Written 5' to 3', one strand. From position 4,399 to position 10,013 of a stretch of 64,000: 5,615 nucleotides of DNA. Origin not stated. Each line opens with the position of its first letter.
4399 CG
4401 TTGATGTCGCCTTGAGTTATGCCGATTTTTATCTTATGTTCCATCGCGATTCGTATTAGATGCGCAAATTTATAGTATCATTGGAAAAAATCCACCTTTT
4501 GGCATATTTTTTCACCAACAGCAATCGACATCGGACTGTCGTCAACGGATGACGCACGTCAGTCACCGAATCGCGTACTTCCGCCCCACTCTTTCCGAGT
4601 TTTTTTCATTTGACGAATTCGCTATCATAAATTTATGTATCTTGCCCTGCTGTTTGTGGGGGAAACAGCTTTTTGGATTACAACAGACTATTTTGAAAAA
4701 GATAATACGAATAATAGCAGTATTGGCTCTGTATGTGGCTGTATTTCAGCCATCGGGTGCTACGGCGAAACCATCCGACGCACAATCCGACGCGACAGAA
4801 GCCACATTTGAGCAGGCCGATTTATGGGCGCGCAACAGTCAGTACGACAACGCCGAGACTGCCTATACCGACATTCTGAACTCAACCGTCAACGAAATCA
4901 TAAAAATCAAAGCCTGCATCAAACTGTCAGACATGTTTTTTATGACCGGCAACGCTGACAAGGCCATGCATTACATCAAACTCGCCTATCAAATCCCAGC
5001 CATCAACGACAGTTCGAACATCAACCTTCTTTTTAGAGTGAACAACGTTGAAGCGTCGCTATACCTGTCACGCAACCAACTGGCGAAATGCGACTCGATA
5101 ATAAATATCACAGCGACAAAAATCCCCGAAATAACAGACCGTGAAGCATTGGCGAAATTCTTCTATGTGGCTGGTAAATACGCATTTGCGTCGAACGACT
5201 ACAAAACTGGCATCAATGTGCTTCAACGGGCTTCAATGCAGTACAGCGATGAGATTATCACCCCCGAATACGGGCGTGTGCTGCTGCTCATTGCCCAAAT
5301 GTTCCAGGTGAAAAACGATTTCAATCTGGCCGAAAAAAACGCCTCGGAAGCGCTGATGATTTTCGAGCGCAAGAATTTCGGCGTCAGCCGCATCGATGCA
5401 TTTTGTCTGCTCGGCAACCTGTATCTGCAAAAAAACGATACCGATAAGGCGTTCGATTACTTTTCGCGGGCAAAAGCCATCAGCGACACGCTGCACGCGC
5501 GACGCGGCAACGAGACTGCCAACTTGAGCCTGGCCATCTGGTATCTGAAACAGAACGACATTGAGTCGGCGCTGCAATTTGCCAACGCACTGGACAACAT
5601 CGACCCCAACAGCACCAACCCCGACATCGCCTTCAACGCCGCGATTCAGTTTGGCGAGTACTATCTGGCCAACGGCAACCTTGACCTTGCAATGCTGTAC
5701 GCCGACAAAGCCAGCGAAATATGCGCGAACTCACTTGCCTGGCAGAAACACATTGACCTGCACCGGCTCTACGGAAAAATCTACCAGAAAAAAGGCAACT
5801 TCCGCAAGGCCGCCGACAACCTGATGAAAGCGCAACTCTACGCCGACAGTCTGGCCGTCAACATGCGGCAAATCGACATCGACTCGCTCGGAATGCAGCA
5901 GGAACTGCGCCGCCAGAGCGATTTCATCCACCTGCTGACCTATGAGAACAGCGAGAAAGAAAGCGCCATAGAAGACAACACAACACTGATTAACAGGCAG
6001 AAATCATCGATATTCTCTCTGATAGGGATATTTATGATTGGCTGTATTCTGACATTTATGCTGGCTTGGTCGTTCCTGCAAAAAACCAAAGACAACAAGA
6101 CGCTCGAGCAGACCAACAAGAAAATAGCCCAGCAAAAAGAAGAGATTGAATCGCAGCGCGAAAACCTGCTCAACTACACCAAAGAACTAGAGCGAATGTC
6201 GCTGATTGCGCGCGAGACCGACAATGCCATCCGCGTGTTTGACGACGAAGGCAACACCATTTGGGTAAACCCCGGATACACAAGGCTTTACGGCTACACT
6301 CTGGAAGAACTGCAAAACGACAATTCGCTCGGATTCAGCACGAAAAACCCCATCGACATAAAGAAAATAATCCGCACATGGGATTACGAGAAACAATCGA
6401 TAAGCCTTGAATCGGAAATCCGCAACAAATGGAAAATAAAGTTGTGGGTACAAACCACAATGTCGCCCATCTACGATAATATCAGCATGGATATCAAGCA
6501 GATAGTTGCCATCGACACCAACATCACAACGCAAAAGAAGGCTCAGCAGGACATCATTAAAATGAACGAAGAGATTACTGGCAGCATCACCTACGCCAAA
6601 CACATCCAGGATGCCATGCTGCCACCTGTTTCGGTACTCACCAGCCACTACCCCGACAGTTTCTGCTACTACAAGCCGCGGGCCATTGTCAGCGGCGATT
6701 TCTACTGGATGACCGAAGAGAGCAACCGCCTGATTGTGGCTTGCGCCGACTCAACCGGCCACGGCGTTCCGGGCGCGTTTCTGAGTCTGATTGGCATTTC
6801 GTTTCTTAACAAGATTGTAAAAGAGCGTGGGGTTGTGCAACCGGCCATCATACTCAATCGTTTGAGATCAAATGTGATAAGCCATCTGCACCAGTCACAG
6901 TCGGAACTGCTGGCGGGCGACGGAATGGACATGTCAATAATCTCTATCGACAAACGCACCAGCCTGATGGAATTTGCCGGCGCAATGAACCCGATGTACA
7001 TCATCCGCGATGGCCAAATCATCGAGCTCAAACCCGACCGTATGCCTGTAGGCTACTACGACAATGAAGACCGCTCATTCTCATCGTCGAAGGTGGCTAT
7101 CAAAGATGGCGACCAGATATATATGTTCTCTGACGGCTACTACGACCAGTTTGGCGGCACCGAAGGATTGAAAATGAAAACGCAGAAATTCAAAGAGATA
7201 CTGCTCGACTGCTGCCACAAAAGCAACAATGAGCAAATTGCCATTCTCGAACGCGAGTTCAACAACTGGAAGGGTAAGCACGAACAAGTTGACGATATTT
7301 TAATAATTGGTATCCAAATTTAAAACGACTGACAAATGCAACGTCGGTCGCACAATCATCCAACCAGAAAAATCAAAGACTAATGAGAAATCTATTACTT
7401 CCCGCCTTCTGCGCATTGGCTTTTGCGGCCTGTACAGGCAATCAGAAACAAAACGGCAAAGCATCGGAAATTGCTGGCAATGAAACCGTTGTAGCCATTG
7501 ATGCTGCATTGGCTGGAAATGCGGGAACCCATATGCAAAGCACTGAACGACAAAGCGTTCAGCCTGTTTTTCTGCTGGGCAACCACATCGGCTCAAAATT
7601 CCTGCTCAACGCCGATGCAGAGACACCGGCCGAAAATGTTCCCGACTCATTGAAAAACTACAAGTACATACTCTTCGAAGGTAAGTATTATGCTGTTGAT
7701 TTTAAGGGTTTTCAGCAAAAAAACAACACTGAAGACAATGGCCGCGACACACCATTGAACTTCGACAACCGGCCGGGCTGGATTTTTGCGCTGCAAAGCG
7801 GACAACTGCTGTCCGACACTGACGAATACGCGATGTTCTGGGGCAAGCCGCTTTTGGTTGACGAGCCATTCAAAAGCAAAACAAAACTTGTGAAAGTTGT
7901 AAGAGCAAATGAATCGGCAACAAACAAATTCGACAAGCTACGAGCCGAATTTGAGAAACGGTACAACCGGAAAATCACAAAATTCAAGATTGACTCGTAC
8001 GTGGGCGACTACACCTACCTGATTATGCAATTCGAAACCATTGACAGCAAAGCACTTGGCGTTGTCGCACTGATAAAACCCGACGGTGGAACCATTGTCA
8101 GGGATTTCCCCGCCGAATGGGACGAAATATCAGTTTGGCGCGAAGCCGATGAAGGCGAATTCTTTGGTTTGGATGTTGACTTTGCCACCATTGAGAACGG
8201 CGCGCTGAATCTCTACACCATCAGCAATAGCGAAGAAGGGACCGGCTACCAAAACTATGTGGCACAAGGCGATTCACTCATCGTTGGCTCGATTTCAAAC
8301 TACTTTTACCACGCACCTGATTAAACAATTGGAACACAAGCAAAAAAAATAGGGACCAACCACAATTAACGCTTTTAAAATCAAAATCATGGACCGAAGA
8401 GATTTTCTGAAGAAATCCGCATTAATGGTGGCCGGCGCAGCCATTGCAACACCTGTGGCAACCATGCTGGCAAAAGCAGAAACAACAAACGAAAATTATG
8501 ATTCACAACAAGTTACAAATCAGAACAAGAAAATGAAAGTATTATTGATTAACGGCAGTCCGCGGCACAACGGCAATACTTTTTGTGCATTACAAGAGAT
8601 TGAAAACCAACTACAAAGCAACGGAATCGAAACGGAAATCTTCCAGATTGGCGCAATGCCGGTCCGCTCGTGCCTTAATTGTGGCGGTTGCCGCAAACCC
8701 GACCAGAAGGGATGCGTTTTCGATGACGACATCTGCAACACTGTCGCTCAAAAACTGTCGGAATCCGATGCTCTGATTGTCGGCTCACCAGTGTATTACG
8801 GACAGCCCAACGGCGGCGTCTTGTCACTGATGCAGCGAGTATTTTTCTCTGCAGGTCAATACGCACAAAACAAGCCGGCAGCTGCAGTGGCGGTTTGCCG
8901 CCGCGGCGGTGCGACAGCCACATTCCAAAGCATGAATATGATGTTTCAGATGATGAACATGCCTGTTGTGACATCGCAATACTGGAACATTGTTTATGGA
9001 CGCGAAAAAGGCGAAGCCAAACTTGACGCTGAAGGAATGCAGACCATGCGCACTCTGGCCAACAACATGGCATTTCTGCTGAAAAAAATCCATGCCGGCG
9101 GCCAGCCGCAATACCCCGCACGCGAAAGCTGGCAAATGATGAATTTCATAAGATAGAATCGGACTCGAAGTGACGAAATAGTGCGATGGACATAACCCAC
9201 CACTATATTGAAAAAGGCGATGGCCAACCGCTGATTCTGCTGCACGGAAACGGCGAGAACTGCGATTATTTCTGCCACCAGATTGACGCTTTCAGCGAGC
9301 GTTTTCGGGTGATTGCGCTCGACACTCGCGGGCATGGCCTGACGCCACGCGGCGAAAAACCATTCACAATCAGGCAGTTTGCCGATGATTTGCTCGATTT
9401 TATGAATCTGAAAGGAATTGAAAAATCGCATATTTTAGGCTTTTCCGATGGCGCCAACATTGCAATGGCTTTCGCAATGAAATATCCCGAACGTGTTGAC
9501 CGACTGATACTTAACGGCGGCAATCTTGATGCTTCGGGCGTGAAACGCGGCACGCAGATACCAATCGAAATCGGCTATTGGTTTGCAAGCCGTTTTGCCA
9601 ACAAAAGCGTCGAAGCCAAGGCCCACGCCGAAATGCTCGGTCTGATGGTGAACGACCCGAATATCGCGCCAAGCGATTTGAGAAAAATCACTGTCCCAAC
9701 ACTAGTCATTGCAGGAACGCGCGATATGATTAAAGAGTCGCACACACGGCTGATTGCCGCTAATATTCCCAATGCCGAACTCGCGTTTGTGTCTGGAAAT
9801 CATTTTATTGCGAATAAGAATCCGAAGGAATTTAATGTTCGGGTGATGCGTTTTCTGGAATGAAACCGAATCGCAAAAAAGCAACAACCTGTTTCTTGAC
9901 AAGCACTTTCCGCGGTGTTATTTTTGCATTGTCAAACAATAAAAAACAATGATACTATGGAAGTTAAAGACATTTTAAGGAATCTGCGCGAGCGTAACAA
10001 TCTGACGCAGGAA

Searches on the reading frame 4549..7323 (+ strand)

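Call 44: search_protein_families(library=pfam, proteins=[window:4549-7323:+])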
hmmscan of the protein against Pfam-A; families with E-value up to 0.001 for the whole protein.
window:4549-7323:+ (924 aa): 11 families
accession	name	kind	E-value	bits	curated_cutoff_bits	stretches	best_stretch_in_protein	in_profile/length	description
PF07228.17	SpoIIE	-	8.7e-19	68.7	25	1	726-923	3-190/192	Stage II sporulation protein E (SpoIIE)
PF13424.12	TPR_12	-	2.3e-10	40.9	30.1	1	244-311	5-74/77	Tetratricopeptide repeat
PF07719.23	TPR_2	-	1e-09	38.2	27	0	283-312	2-31/34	Tetratricopeptide repeat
PF17874.7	TPR_MalT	-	2.5e-08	34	45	1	242-441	1-200/336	MalT-like TPR region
PF13428.12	TPR_14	-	3.8e-08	33.7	23.5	0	364-400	3-40/44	Tetratricopeptide repeat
PF13432.12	TPR_16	-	1.6e-06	28.9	32.7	0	287-312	36-61/65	Tetratricopeptide repeat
PF00515.34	TPR_1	-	1.6e-06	28.1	27.8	1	283-311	2-30/34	Tetratricopeptide repeat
PF13181.12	TPR_8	-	2.5e-06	27.7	25.7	0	283-311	2-30/34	Tetratricopeptide repeat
PF14559.12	TPR_19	-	3.6e-05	24.4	25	0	293-355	2-58/68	Tetratricopeptide repeat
PF13426.13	PAS_9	-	0.00014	22.6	27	1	565-660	8-102/103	PAS domain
PF08447.18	PAS_3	-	0.00075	20.2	25.6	0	571-644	2-78/89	PAS fold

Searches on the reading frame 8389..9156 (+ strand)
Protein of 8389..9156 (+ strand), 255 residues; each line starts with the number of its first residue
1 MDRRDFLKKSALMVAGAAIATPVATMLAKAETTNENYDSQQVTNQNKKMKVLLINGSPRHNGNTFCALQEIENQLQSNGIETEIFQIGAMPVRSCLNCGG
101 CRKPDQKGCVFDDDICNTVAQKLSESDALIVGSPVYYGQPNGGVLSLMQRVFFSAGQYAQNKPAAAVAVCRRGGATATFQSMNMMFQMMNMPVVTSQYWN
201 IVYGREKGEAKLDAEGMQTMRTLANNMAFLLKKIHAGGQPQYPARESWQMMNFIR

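Call 44: search_protein_families(library=pfam, proteins=[window:8389-9156:+])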
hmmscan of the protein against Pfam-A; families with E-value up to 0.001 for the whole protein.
window:8389-9156:+ (255 aa): 2 families
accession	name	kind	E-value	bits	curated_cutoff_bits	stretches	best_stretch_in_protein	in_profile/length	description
PF03358.20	FMN_red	-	6.6e-30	104.1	24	1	49-202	1-148/152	NADPH-dependent FMN reductase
PF02525.22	Flavodoxin_2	-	5.7e-07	29.9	27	1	49-152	1-104/198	Flavodoxin-like fold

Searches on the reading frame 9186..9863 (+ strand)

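Call 44: search_protein_families(library=pfam, proteins=[window:9186-9863:+])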
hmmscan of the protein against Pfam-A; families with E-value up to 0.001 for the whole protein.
window:9186-9863:+ (225 aa): 5 families
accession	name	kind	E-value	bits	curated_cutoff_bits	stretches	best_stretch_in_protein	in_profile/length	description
PF00561.26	Abhydrolase_1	-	2.5e-28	99.8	25.8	1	15-141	2-131/245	alpha/beta hydrolase fold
PF12146.15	Hydrolase_4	-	1.2e-15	57.9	27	1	16-145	7-142/239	Serine aminopeptidase, S33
PF12697.13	Abhydrolase_6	-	6e-12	47.1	26.3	1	16-216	1-214/217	Alpha/beta hydrolase family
PF03959.19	FSH1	-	1.7e-08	34.8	21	1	82-213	104-206/211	Serine hydrolase (FSH1)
PF03096.20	Ndr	-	1.4e-05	24.4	23.3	1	36-118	52-138/283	Ndr family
